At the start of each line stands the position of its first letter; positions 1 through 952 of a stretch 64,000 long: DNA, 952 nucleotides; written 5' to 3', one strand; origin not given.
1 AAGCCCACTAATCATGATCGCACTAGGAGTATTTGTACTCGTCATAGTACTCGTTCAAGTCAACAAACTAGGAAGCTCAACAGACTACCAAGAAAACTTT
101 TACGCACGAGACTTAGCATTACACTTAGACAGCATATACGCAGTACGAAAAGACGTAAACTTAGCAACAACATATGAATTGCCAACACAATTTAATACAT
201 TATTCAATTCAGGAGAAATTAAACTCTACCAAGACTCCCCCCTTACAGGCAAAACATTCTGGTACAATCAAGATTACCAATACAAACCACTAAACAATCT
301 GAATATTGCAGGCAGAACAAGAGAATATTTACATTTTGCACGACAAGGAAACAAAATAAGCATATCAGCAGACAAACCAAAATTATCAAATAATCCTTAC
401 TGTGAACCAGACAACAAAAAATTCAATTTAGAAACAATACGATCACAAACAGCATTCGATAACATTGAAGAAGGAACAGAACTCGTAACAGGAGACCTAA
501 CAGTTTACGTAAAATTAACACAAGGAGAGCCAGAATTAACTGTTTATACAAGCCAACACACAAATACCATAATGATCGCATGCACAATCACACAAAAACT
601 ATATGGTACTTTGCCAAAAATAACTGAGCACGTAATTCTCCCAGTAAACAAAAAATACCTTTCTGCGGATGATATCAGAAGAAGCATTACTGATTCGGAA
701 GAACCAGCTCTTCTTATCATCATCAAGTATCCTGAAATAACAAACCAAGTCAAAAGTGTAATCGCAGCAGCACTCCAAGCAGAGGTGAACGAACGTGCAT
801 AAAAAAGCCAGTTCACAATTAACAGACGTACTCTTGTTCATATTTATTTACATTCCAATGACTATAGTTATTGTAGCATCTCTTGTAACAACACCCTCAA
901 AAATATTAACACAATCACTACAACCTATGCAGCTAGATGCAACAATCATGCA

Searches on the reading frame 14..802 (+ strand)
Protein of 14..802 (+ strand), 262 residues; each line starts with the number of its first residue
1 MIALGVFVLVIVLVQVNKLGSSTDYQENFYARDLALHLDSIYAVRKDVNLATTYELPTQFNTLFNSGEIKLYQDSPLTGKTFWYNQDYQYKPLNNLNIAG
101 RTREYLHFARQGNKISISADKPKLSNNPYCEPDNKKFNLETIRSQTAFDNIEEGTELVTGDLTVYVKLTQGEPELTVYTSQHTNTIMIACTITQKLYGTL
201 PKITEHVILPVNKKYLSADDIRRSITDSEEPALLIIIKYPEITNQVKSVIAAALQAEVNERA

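Call 21: search_protein_families(library=pfam, max_evalue=0.00001, proteins=[window:14-802:+])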
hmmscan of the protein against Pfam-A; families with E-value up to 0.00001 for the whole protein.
window:14-802:+ (262 aa): 0 families

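Call 38: find_encoding_contigs(protein=window:14-802:+, flank=10000, max_places=2)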
Protein window:14-802:+ (262 aa): no gene with exactly this product is on record in the collection.
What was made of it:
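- Tried and rejected: Look-up of the first window ORF failed (call 38).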
